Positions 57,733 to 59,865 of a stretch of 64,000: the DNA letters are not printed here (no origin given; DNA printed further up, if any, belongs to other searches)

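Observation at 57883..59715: Secreted M23 peptidase fused through a long coiled-coil to a lipase-like alpha/beta hydrolase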

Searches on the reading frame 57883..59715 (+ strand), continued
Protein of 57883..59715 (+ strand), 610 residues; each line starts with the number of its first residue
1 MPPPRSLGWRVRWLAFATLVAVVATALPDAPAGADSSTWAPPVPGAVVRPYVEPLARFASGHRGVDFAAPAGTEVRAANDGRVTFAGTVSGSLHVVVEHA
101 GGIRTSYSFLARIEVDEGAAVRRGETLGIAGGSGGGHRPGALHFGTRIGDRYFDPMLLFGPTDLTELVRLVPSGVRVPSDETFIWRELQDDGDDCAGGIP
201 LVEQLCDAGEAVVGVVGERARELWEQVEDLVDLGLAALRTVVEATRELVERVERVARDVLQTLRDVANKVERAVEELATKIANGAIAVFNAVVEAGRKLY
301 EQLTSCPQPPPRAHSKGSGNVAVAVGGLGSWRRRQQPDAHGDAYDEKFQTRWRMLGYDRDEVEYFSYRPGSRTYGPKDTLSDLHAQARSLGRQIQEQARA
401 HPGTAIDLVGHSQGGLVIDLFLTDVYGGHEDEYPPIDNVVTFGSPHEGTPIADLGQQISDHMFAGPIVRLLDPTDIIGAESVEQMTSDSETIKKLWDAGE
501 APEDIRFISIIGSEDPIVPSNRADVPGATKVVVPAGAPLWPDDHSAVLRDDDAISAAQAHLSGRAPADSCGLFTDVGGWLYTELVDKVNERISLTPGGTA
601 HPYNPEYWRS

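Call 10: search_solved_structures(query=A1, max_evalue=1, show_alignments=3)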
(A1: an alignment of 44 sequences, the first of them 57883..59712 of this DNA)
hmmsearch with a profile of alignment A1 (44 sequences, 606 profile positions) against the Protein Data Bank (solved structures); distinct sequences matched with E-value up to 1: 103 (the best 60 are shown).
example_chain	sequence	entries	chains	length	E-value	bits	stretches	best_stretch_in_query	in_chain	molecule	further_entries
6jn1_A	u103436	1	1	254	4.7e-19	71.6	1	52-159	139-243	Peptidase M23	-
6jn0_A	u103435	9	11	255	4.7e-19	71.6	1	52-159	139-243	Peptidase M23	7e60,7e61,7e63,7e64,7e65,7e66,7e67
6jmz_A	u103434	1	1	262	5e-19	71.5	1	52-159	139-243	Peptidase M23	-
6jmx_A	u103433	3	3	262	1.8e-18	69.7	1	52-159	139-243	Peptidase M23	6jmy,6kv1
6jn7_A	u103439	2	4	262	7.5e-18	67.6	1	52-159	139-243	Peptidase M23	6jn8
3slu_A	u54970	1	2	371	1.2e-16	63.7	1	65-169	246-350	M23 peptidase domain protein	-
6muk_A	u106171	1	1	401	1.3e-16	63.5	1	65-169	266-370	Peptidase M23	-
5kvp_A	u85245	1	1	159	1.2e-15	60.4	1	63-142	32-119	Zoocin A endopeptidase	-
4rny_A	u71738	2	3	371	4.2e-13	52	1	63-159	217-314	Conserved hypothetical secreted protein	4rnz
7qrl_C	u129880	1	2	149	7.2e-13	51.2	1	28-150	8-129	DipM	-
2hsi_A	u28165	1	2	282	9.1e-13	50.8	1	44-160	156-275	Putative peptidase M23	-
6ue4_A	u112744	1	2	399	1e-12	50.7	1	57-139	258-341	ShyA endopeptidase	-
6u2a_A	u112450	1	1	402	1e-12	50.7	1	57-139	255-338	ShyA endopeptidase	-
7qrl_A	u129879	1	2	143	1.9e-12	49.8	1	36-150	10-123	DipM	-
6smk_A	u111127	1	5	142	1.1e-10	44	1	59-152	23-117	Peptidase_M23 domain-containing protein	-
4bh5_A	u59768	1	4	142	9.7e-08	34.2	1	66-150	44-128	MUREIN HYDROLASE ACTIVATOR ENVC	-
5h6g_A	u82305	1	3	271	0.0062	18.4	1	381-550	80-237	Putative secreted lipase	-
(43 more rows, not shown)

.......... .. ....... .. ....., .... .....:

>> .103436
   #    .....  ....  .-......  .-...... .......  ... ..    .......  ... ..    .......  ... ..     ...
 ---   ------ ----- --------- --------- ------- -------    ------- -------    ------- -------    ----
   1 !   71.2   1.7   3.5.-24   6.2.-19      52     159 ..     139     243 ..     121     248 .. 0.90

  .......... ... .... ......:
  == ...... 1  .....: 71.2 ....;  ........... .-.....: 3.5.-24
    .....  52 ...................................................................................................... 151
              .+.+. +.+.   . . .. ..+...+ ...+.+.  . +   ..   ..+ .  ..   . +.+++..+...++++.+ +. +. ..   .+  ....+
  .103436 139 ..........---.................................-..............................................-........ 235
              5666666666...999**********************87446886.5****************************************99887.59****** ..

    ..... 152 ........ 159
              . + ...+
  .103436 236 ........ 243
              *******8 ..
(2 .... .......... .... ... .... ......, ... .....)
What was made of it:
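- On Peptidase family M23 (Pfam PF01551), fold/homology membership: PDB profile hits to Pgp3, NMB0315, zoocin A and DipM at E 5e-19 to 1e-12 (call 10).
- On Peptidase family M23, active metallopeptidase: Alignment to Pgp3 places A141 on His247 (call 10).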

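Call 16: find_encoding_contigs(protein=P0036, flank=6000, max_places=2)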
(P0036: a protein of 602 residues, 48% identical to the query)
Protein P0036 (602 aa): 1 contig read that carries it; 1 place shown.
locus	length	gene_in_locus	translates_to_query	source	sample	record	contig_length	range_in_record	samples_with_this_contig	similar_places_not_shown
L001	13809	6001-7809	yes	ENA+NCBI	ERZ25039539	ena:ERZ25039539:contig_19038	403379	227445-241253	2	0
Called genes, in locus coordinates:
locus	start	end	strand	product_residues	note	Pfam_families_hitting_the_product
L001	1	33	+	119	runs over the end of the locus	PF02021:UPF0102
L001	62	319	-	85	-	PF27609:Rv1322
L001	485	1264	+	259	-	PF00378:ECH_1, PF16113:ECH_2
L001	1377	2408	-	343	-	PF02481:DNA_processg_A, PF18306:LDcluster4, PF17782:WHD_DprA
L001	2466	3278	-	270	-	PF01078:Mg_chelatase, PF00493:MCM (faint), PF13335:Mg_chelatase_C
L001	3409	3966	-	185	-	PF13541:ChlI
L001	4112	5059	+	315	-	PF02899:Phage_int_SAM_1, PF00589:Phage_integrase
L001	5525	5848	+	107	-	PF08281:Sigma70_r4_2, PF04545:Sigma70_r4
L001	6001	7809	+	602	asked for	PF01551:Peptidase_M23, PF02089:Palm_thioest (weak)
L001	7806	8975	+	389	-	PF13570:Beta-prop_ACSF4 (faint), PF01011:PQQ (faint), PF13360:PQQ_2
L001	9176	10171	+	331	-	PF00318:Ribosomal_S2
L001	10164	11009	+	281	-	PF25025:EF-Ts_N (weak), PF00889:EF_TS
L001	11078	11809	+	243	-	PF00696:AA_kinase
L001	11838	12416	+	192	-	PF01765:RRF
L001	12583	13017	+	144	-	-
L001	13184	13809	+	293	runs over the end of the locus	PF01148:CTP_transf_1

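Call 17: find_encoding_contigs(protein=P0100, flank=6000, max_places=2)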
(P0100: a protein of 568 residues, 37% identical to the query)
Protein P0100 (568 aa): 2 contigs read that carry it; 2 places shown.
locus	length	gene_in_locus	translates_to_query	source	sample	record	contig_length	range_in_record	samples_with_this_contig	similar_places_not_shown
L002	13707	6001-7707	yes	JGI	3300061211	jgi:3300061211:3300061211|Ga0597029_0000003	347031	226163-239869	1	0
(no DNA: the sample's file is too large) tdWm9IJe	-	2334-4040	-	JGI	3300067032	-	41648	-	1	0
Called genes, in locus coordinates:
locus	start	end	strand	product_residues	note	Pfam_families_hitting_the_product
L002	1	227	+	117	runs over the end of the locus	PF08378:NERD (weak), PF02021:UPF0102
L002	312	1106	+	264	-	PF00378:ECH_1, PF16113:ECH_2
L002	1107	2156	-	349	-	PF02481:DNA_processg_A, PF18306:LDcluster4 (faint), PF17782:WHD_DprA (weak)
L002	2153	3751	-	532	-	PF13541:ChlI, PF00158:Sigma54_activat, PF01078:Mg_chelatase, PF07728:AAA_5, PF00493:MCM (weak), PF13335:Mg_chelatase_C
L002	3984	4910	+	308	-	PF02899:Phage_int_SAM_1, PF00589:Phage_integrase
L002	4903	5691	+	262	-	PF04542:Sigma70_r2, PF04539:Sigma70_r3 (faint), PF04545:Sigma70_r4, PF08281:Sigma70_r4_2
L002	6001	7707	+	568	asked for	PF01551:Peptidase_M23, PF24096:DUF7379 (faint), PF05057:DUF676 (weak)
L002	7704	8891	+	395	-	PF13360:PQQ_2, PF25293:Beta-prop_EMC1_N (faint), PF13570:Beta-prop_ACSF4, PF01011:PQQ (faint), PF13360:PQQ_2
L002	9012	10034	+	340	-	PF00318:Ribosomal_S2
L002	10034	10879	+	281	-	PF25025:EF-Ts_N, PF00889:EF_TS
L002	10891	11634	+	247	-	PF00696:AA_kinase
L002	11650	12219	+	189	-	PF01765:RRF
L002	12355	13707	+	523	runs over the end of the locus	PF01148:CTP_transf_1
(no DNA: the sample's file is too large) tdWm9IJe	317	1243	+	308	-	PF02899:Phage_int_SAM_1, PF00589:Phage_integrase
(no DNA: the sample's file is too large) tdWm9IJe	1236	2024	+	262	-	PF04542:Sigma70_r2, PF04539:Sigma70_r3 (faint), PF04545:Sigma70_r4, PF08281:Sigma70_r4_2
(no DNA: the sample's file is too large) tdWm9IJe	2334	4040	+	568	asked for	PF01551:Peptidase_M23, PF24096:DUF7379 (faint), PF05057:DUF676 (weak)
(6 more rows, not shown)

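Call 18: find_encoding_contigs(protein=P0092, flank=6000, max_places=2)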
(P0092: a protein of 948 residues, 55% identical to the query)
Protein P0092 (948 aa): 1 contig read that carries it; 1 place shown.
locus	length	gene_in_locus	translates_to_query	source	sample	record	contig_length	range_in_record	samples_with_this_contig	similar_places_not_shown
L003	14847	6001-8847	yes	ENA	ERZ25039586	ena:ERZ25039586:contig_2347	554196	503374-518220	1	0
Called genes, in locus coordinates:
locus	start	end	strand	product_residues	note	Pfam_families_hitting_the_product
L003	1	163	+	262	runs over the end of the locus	PF00378:ECH_1, PF16113:ECH_2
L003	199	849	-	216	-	PF02481:DNA_processg_A, PF17782:WHD_DprA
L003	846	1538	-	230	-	-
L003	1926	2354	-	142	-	PF01078:Mg_chelatase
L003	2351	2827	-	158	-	PF13541:ChlI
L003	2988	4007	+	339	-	-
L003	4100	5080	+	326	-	PF02899:Phage_int_SAM_1, PF00589:Phage_integrase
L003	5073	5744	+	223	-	PF04542:Sigma70_r2, PF04539:Sigma70_r3 (weak)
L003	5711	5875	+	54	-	PF04545:Sigma70_r4, PF08281:Sigma70_r4_2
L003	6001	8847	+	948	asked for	PF01551:Peptidase_M23, PF13360:PQQ_2, PF13570:Beta-prop_ACSF4 (faint), PF13360:PQQ_2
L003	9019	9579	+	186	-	PF00318:Ribosomal_S2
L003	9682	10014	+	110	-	-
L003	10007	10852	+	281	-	PF25025:EF-Ts_N, PF00889:EF_TS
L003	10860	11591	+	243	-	PF00696:AA_kinase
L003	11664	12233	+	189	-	PF01765:RRF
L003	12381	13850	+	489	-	PF01148:CTP_transf_1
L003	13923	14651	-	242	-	-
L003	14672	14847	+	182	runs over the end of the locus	PF13288:DXPR_C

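Call 23: predict_structure(alignment_id=A1)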
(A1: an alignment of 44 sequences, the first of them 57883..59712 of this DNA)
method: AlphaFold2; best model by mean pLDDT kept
length: 610 residues; sequences in the alignment: 44
mean_pLDDT: 78.8   pTM: 0.59
mean pLDDT of the five models: 78.8, 76.7, 76.5, 76.5, 75.2
residues with pLDDT >= 90: 301; 70-90: 135; 50-70: 47; < 50: 127
segments of 3 or more residues with pLDDT < 50: 1-6, 27-34, 162-206, 208-253, 262-264, 269-280
pLDDT, mean of each block of 10 residues (from residue 1): 47 73 56 62 92 74 90 97 95 95 94 98 97 82 92 86 40 35 39 39 46 41 45 42 45 48 49 45 63 79 91 90 96 93 90 93 95 96 98 96 96 98 96 97 96 90 86 89 96 91 95 93 95 84 85 97 93 88 86 78 52
secondary structure, 60 per line:
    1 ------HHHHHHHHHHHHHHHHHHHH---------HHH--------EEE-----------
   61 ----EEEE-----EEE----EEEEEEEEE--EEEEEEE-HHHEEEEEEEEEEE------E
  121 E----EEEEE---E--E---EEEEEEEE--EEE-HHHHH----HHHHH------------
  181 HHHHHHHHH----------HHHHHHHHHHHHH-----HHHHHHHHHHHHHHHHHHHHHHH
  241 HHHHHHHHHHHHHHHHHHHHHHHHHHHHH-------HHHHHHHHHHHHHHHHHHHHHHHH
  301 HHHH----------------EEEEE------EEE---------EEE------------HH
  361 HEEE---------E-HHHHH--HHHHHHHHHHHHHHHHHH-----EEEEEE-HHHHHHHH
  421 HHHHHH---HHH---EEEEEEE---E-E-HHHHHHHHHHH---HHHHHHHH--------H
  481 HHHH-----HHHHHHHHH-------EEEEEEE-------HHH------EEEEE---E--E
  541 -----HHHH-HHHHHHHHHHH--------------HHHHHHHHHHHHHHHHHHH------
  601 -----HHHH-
elements in order: H7-26 E47-49 E65-68 E74-76 E81-89 E92-98 E103-113 E126-130 E141-148 E151-153 H155-159 H164-168 H181-189 H200-212 H218-269 H277-304 E321-325 E332-334 E344-346 E362-364 H376-380 H383-400 E406-411 H413-426 E436-442 H450-460 H464-471 H480-484 H490-498 E506-512 E529-533 H546-549 H551-561 H576-594 H606-609
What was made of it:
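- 57883..57984 (+): Probable Sec signal peptide, aa 1-34: Arg-rich n-region, hydrophobic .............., and A-G-A before D35. No lipobox Cys and no twin-Arg motif. AF2 gives an N-terminal helix at 7-26 (call 23).
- Checked: The segment is predicted helical but at pLDDT 35-49 (call 23).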

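Call 26: fold_search(model_id=the predicted structure, library=pdb)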
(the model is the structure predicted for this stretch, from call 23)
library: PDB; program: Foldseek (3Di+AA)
matches with E <= 10: 1413; with E <= 0.001: 489
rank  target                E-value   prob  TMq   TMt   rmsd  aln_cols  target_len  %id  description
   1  5h6g_A                6.2e-11  1.00  0.29  0.63   6.7       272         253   19  Crystal structure of a thermostable lipase from Marine Streptomyces (released 2017-09-20)
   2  5h6g_B                1.6e-10  1.00  0.29  0.64   6.9       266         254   20  Crystal structure of a thermostable lipase from Marine Streptomyces (released 2017-09-20)
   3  7qrl_C                2.2e-10  1.00  0.20  0.75   3.3       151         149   29  LytM domain of DipM, a coordinator of a complex net of autolysins in Caulobacter crescentus (released 2023-06-21)
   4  6jn1_A                3.9e-10  1.00  0.18  0.42  17.1       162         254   29  Structure of H247A mutant peptidoglycan peptidase complex with penta peptide (released 2020-01-15)
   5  5h6b                  4.4e-10  1.00  0.29  0.64   7.8       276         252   20  Crystal structure of a thermostable lipase from Marine Streptomyces (released 2017-09-20)
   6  6ue4_A                5.0e-10  1.00  0.18  0.30  11.4       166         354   23  ShyA Endopeptidase from Vibrio cholerae (Closed form) (released 2020-05-27)
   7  8c0j_B                7.5e-10  1.00  0.19  0.83   3.2       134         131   32  Structure of AmiB enzymatic domain bound to the EnvC LytM domain (released 2023-06-14)
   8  7qrl_A                8.0e-10  1.00  0.18  0.72   4.6       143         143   27  LytM domain of DipM, a coordinator of a complex net of autolysins in Caulobacter crescentus (released 2023-06-21)
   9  4bh5_A                9.0e-10  1.00  0.19  0.81   3.7       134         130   35  LytM domain of EnvC, an activator of cell wall amidases in Escherichia coli (released 2013-07-03)
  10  6ue4_B                1.1e-09  1.00  0.18  0.30  11.9       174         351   24  ShyA Endopeptidase from Vibrio cholerae (Closed form) (released 2020-05-27)
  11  3slu_B                2.0e-09  1.00  0.18  0.30   8.7       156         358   29  Crystal structure of NMB0315 (released 2012-02-01)
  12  5j1l_B                2.5e-09  1.00  0.19  0.58  14.4       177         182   24  Crystal structure of Csd1-Csd2 dimer I (released 2016-10-19)
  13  8tzl_E                2.8e-09  1.00  0.19  0.32  13.6       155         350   28  Cryo-EM structure of Vibrio cholerae FtsE/FtsX/EnvC complex, full-length (released 2023-12-20)
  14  6jmy                  4.0e-09  1.00  0.18  0.41  16.0       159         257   28  Structure of wild type closed form of peptidoglycan peptidase (released 2020-01-15)
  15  7v6d_B                4.0e-09  1.00  0.29  0.47   9.6       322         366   16  Structure of lipase B from Lasiodiplodia theobromae (released 2021-10-13)
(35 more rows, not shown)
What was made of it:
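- On Degenerate LytM regulators (EnvC/NlpD/DipM type): Foldseek target TM 0.83 (8c0j_B), 0.81 (4bh5) and 0.75 (7qrl_C), at 29-35% identity (call 26).
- Closest known: Degenerate LytM-domain regulators EnvC, NlpD and DipM. Same: They give the best structural superposition (EnvC target TM 0.81-0.83; call 26).
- Structurally it superposes best on the non-catalytic LytM domains of EnvC (target TM 0.81-0.83) and DipM (call 26). The best structural superpositions of the M23 domain are the EnvC LytM domain (8c0j_B, target TM 0.83; 4bh5, 0.81) and DipM (0.75) (call 26).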

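Call 29: find_related_loci(query=A1, collection=genome_contigs, flank=6000)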
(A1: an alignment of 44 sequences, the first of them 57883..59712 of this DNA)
Query A1 (610 aa) in genome_contigs; peptide patterns used: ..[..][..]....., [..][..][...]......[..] (x = any residue, [..] = any of these).
600 stretches matched a pattern (row limit reached: there are more); 344 encode a relative of the query (tblastn E <= 1e-3); the best 80 are kept; 80 distinct loci.
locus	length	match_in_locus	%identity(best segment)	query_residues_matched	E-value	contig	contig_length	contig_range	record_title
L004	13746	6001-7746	60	1-597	0e+0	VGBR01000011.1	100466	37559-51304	MAG: Actinomycetota bacterium isolate M_DeepCast_50m_m2_189 M_DeepCast_50m_m2_189_Ga0194121_10000222, whole genome shotg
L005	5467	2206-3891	46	4-571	2e-124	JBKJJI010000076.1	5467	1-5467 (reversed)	MAG: Acidimicrobiia bacterium isolate ant_bin.2 S1Ck117_1245707_flag_1_multi_12.0000_len_5467, whole genome shotgun sequ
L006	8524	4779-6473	38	15-575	7e-89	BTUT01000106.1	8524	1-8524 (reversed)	MAG: Acidimicrobiia bacterium AMX-MBFR-46 DNA, sequence106, whole genome shotgun sequence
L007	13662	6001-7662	36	39-592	3e-87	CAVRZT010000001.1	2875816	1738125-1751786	MAG: uncultured Actinomycetes bacterium isolate MFD05942.bin.2.12 genome assembly, contig: contig_10582, whole genome sh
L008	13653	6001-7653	37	16-566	2e-86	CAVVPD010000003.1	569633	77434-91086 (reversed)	MAG: uncultured Actinomycetes bacterium isolate MFD02416.bin.2.29 genome assembly, contig: contig_35684, whole genome sh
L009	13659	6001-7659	36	39-608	8e-85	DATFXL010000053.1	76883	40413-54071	MAG TPA_asm: Acidimicrobiia bacterium isolate SMAG_U9516 k141_5688344, whole genome shotgun sequence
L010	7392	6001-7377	41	14-496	2e-81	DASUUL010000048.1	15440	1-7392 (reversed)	MAG TPA_asm: Acidimicrobiia bacterium isolate SMAG_U1788 k141_1177519, whole genome shotgun sequence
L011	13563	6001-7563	35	27-587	4e-79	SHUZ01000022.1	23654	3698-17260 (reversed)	MAG: Acidimicrobiia bacterium isolate Baikal-deep-G23 BACOMB-C10056, whole genome shotgun sequence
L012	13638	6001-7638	37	11-548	7e-84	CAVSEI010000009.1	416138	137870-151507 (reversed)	MAG: uncultured Actinomycetes bacterium isolate MFD02134.bin.2.158 genome assembly, contig: contig_38772, whole genome s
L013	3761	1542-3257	36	3-566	1e-76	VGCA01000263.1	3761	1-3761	MAG: Actinomycetota bacterium isolate K_Offshore_80m_m2_056 K_Offshore_80m_m2_056_Ga0194132_10040934, whole genome shotg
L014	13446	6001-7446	36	36-566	8e-69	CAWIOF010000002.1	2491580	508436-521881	MAG: uncultured Actinomycetes bacterium isolate MFD05442.bin.2.274 genome assembly, contig: contig_3506, whole genome sh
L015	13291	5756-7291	34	20-566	9e-69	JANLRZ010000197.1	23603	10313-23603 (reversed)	MAG: Acidimicrobiia bacterium isolate OTE_25_metabat_69 OTE_25_k141_3421289, whole genome shotgun sequence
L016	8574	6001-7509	33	31-566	3e-56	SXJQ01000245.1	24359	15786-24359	MAG: Actinomycetota bacterium isolate F1-120-MAGs088 F1-120__c667324, whole genome shotgun sequence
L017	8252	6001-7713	44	4-585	3e-114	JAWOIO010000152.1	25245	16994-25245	MAG: Acidimicrobiia bacterium isolate CWP5-2.bin.5 k191_765633, whole genome shotgun sequence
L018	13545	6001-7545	58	14-566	7e-49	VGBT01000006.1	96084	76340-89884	MAG: Actinomycetota bacterium isolate K_DeepCast_65m_m2_097 K_DeepCast_65m_m2_097_Ga0194128_10000272, whole genome shotg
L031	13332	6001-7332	46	41-589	1e-27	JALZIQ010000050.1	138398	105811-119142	MAG: Actinomycetota bacterium isolate MOJ bin18 SC8837-39_k127_451904, whole genome shotgun sequence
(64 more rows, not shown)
